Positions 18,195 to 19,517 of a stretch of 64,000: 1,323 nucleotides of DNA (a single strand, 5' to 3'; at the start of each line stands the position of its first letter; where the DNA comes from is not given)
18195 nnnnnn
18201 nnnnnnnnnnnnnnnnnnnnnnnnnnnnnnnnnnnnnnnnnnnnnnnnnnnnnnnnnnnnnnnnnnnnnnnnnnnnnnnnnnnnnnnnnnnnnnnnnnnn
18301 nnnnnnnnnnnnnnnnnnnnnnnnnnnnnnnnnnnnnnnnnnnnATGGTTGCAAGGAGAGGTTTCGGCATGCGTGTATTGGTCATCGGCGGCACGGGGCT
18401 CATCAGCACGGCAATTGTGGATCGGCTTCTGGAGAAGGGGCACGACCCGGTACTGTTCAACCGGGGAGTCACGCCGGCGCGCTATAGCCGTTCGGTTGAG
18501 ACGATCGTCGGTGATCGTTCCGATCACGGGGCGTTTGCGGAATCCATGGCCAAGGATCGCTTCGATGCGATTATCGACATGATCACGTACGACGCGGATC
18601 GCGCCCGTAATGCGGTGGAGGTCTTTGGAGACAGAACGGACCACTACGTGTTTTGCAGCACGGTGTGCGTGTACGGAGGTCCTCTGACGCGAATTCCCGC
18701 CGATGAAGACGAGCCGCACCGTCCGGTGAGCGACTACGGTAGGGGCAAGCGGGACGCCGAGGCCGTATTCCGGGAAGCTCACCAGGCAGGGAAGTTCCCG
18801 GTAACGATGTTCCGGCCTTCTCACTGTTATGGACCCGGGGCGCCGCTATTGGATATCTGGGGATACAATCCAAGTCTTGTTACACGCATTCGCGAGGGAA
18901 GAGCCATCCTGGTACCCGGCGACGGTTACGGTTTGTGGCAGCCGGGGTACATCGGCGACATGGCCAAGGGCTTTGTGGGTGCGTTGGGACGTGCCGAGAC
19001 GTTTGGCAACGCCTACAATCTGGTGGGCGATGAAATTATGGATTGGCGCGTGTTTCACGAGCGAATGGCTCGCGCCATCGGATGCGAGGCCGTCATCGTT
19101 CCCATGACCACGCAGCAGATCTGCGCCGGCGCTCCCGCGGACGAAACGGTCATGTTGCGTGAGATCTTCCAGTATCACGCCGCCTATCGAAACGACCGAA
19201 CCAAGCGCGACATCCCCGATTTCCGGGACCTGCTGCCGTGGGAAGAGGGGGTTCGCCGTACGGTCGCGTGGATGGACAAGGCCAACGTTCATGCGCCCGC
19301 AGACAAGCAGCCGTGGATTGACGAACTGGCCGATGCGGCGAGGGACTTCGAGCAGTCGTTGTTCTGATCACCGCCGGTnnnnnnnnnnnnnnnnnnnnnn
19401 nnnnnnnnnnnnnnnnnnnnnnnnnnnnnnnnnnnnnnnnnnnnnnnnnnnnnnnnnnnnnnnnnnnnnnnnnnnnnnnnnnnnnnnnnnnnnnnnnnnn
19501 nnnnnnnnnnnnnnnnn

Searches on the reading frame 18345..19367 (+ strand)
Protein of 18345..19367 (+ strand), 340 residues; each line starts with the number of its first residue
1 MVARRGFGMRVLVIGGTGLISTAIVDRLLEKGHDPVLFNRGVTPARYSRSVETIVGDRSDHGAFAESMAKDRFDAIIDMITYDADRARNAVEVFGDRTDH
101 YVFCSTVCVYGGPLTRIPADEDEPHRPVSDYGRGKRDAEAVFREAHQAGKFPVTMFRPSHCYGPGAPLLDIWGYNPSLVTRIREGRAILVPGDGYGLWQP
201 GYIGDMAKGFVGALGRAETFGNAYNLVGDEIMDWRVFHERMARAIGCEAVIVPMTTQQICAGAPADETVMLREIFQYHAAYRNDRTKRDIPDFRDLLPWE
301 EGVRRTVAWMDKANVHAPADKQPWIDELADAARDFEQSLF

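Call 88: search_protein_families(library=pfam, proteins=[window:18345-19367:+], max_evalue=0.00001)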
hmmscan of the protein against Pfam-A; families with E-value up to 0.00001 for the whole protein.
window:18345-19367:+ (340 aa): 4 families
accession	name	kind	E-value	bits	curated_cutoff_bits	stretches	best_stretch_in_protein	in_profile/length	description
PF01370.27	Epimerase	-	4.2e-29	102.1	20.9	1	11-225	1-238/240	NAD dependent epimerase/dehydratase family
PF16363.11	GDP_Man_Dehyd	-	6.2e-10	39.5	27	1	100-252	123-273/332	GDP-mannose 4,6 dehydratase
PF04321.23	RmlD_sub_bind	-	9.2e-07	28.7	27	1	9-264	1-251/287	RmlD substrate binding domain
PF13460.12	NAD_binding_10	-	8e-06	26.3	27.2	0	15-159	1-144/184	NAD(P)H-binding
